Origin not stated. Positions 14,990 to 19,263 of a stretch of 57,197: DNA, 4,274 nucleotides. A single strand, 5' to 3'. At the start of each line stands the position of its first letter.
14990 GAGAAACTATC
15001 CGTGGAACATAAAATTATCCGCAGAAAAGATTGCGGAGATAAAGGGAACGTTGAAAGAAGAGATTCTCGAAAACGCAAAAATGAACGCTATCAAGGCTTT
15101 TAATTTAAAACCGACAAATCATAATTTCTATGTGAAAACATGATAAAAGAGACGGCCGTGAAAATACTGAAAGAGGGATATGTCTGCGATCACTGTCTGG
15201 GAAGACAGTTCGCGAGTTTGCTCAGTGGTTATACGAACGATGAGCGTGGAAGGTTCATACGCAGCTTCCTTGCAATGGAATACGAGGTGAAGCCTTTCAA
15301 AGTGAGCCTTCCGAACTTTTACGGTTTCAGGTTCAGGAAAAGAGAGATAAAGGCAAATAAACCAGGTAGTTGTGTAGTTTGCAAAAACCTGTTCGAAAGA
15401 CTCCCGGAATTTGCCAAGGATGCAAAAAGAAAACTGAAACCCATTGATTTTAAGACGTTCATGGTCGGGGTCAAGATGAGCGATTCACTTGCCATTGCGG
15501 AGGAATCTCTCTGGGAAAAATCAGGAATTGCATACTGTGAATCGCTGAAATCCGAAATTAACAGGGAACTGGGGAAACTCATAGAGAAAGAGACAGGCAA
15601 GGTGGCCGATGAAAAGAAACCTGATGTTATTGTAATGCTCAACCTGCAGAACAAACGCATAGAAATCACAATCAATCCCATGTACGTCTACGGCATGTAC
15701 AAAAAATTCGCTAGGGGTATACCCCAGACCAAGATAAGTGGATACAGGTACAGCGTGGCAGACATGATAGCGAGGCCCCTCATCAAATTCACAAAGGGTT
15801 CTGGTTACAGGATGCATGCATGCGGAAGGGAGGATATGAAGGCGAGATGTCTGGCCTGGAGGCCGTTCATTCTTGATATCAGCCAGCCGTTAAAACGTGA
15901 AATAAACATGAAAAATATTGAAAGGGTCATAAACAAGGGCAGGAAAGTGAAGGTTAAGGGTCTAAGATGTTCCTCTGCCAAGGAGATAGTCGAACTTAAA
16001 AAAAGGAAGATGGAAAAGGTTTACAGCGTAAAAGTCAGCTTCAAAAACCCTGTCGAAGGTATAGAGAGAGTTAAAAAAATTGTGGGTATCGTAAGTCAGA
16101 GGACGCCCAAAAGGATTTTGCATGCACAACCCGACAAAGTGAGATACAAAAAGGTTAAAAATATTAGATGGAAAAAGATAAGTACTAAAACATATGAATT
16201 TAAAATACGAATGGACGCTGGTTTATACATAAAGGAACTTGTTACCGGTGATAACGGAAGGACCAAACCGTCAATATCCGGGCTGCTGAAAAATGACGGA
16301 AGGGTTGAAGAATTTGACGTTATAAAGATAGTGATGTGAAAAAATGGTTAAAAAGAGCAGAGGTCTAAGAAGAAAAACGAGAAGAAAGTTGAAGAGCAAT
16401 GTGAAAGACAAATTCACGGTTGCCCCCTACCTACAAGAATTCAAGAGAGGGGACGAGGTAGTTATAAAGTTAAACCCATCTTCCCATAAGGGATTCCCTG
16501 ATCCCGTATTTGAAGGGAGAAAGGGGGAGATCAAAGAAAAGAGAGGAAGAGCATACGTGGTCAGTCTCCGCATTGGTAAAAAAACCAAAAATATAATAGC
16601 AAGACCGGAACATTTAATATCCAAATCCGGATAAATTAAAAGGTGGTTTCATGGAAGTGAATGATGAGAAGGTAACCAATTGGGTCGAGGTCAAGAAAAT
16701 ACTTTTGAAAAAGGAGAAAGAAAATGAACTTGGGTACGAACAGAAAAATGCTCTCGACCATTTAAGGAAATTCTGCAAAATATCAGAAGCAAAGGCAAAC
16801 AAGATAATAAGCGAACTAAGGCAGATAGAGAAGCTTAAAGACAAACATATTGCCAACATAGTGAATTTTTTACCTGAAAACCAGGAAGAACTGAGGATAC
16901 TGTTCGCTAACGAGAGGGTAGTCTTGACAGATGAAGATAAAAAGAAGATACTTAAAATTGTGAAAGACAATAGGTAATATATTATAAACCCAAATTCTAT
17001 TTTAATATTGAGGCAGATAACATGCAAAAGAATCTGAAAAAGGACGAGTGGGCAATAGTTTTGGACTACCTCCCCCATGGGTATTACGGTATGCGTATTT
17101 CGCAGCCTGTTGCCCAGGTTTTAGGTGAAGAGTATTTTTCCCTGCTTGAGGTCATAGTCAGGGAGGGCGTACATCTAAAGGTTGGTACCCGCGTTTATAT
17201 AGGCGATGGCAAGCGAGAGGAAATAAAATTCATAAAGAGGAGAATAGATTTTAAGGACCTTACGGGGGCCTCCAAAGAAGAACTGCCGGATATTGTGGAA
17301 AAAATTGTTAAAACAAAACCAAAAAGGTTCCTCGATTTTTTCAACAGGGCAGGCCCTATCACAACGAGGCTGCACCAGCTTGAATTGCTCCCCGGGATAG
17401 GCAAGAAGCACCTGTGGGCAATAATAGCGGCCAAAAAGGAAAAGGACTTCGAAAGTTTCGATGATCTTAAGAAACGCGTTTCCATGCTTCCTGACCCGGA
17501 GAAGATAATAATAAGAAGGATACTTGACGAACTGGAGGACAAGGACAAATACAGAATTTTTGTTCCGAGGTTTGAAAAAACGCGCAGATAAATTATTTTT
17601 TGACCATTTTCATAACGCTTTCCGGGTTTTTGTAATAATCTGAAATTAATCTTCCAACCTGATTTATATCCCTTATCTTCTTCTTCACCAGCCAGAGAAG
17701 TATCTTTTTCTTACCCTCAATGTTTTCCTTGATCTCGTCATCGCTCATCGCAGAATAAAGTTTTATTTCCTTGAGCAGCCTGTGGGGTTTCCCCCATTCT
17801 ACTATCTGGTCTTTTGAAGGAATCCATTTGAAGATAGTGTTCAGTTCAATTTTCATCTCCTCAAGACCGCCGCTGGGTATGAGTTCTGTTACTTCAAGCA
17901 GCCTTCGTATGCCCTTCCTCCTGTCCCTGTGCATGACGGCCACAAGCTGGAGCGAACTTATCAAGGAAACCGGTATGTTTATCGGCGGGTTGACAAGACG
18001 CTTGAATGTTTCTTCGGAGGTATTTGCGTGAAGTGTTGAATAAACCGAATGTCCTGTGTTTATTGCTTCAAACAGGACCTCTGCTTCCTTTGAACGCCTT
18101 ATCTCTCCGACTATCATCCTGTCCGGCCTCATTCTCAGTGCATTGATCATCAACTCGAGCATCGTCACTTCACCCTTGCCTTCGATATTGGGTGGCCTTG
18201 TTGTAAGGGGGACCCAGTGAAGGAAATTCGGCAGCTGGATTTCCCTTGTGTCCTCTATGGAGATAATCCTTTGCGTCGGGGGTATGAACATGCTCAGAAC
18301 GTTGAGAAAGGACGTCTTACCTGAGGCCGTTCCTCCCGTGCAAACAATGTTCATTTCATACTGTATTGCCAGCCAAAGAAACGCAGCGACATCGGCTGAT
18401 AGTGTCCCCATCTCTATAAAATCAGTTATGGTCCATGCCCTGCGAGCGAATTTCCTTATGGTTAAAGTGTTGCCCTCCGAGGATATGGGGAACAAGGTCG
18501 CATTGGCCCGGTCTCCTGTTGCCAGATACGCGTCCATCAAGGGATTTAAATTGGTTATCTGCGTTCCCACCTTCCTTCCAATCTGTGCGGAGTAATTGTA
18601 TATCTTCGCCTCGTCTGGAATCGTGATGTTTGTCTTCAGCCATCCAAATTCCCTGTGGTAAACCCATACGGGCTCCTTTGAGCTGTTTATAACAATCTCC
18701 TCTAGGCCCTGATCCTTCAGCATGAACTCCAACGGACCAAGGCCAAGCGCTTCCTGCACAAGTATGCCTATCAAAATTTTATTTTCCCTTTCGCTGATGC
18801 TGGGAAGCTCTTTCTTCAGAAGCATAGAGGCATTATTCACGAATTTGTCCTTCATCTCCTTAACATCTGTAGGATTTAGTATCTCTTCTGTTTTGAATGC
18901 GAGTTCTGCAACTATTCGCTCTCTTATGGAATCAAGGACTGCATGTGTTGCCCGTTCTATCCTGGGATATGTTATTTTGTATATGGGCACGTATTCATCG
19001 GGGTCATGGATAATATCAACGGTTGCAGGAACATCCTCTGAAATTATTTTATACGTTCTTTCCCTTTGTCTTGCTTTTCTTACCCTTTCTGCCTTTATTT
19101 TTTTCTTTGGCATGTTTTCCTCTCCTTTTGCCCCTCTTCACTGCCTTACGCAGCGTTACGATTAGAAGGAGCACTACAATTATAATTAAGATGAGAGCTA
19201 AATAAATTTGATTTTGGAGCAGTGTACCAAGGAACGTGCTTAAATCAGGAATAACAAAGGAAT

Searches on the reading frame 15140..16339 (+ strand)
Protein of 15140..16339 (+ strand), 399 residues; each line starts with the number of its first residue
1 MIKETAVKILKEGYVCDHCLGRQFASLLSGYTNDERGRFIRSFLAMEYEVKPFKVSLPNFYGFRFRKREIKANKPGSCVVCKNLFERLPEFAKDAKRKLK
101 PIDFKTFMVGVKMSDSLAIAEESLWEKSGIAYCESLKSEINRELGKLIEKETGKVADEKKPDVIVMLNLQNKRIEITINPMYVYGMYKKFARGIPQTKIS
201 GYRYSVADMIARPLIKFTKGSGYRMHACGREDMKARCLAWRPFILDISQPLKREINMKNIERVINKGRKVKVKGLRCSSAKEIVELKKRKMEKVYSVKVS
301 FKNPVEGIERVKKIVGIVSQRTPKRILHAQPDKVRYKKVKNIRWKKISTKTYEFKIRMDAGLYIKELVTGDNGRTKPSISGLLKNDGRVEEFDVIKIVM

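Call 94: search_protein_families(library=pfam, proteins=[window:15140-16339:+], max_evalue=0.001)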
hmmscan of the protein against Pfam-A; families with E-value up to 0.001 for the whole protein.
window:15140-16339:+ (399 aa): 3 families
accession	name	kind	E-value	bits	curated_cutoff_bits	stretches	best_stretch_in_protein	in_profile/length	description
PF21238.2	Pus10_C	-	7e-47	160.4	27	1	182-397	1-231/232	Pus10, C-terminal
PF22023.1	Pus10_THUMP_arc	-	3.6e-24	85.2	28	1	91-168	1-78/78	Pus10 THUMP domain, archaeal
PF02926.22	THUMP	-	8.5e-06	26.5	20.6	0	90-178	9-83/84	THUMP domain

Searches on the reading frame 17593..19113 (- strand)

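Call 94: search_protein_families(library=pfam, proteins=[window:17593-19113:-], max_evalue=0.001)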
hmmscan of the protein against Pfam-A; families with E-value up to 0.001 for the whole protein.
window:17593-19113:- (506 aa): 2 families
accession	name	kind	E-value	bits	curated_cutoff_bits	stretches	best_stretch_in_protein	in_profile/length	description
PF00437.27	T2SSE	-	2.8e-36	125.4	24.9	1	208-392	99-273/370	Type II/IV secretion system protein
PF23989.1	PilB3_C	-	0.00083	19.9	27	0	446-504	12-70/83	PilB3-like, C-terminal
